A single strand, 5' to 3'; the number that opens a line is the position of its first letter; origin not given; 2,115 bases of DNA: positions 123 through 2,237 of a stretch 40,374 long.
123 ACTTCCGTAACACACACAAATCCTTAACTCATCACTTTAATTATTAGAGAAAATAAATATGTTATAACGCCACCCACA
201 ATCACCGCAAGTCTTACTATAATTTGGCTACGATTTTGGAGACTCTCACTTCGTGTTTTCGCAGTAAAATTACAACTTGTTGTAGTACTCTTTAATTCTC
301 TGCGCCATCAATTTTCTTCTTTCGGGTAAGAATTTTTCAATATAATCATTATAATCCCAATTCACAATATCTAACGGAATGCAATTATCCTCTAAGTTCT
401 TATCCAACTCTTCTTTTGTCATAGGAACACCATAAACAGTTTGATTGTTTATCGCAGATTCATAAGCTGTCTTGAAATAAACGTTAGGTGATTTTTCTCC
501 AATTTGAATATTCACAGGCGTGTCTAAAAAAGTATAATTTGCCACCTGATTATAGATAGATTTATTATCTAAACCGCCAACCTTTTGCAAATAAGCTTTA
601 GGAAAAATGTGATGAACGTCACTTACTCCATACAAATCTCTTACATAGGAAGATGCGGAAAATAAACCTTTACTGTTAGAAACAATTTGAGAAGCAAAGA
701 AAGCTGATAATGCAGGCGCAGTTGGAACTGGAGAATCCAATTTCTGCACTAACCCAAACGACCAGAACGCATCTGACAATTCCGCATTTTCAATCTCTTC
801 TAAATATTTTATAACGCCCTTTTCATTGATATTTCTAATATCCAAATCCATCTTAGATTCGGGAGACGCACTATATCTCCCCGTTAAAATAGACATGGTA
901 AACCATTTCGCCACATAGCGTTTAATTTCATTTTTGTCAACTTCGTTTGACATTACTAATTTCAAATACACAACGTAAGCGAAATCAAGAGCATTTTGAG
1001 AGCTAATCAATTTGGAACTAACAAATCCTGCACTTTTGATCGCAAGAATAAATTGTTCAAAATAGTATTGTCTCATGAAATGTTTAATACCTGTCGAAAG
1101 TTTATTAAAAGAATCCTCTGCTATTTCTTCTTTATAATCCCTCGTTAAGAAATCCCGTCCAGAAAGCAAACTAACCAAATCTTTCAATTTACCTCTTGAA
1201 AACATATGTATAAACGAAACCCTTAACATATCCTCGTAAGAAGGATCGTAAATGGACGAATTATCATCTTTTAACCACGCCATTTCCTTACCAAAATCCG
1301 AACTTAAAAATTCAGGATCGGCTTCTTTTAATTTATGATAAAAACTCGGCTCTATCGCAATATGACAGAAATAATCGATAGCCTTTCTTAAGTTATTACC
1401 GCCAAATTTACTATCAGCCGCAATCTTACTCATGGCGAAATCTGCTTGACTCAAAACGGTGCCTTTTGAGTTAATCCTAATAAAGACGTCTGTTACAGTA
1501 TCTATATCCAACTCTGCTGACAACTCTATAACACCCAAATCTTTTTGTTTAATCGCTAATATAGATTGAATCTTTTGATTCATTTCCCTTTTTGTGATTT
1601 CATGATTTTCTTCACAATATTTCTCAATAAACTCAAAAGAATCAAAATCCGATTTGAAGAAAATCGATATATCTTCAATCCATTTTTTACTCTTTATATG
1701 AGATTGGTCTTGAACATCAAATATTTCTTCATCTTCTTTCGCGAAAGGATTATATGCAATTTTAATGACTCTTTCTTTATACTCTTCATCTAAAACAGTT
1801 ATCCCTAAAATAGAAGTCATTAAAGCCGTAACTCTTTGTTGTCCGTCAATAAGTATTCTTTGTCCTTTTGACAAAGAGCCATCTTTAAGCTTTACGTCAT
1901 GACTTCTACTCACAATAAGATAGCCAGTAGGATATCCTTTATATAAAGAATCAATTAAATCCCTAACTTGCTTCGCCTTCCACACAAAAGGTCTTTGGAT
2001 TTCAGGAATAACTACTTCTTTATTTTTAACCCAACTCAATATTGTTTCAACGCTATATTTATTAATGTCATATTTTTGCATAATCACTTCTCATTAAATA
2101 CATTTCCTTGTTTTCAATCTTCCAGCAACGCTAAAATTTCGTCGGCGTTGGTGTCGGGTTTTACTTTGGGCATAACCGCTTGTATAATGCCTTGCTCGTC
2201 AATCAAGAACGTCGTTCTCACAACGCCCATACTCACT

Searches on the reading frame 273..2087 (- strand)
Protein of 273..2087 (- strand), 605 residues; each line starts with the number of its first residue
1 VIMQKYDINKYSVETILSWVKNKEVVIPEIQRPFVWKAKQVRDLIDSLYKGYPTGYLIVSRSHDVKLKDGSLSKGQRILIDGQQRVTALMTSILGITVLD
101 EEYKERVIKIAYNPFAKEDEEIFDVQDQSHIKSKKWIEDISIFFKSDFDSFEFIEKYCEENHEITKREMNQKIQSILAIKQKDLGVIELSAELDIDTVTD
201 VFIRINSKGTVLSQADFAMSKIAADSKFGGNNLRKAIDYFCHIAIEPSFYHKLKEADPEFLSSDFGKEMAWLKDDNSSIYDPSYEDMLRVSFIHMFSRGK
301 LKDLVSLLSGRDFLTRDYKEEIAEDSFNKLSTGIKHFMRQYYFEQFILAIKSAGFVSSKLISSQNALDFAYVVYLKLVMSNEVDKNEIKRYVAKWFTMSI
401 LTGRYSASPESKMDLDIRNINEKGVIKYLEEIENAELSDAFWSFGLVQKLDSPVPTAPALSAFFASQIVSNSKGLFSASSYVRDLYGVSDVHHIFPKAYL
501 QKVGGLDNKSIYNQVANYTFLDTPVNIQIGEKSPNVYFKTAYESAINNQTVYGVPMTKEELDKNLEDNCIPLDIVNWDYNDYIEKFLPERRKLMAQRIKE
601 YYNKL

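Call 51: search_protein_families(library=pfam, proteins=[window:273-2087:-], max_evalue=0.0001)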
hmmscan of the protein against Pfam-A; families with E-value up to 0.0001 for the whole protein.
window:273-2087:- (605 aa): 1 family
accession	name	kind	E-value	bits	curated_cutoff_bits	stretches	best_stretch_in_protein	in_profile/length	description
PF03235.19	GmrSD_N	-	2.7e-31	109.7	33.2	1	19-221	7-197/199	GmrSD restriction endonuclease, N-terminal domain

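Call 84: search_protein_families(library=padloc, proteins=[window:273-2087:-], max_evalue=0.00001)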
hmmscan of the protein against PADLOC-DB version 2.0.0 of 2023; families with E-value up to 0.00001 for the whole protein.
window:273-2087:- (605 aa): 10 families
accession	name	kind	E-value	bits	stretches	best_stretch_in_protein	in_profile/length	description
PDLC04151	HEC-05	-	8.3e-29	98.7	2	9-58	24-73/600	-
PDLC04709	PDC-M55C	-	1.4e-17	61.6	1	13-216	17-232/554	-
PDLC04150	HEC-05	-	2.9e-15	54.1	1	12-56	9-53/583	-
PDLC04153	HEC-05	-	1.1e-09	35.1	0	21-59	17-55/621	-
PDLC02695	Orf5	-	4e-08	30.1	0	21-104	16-103/601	Orf5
PDLC02686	Orf5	-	3.3e-07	27.2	1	21-135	17-132/566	Orf5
PDLC04027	PD-T4-2_A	-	1.1e-06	25.9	1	25-90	53-109/363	-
PDLC02700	Orf5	-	2.3e-06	24.6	0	20-137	7-110/555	Orf5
PDLC02791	SspE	-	5.8e-06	22.8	0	77-141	89-150/775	SspE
PDLC04155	HEC-06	-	8.6e-06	22.5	0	12-106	8-102/562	-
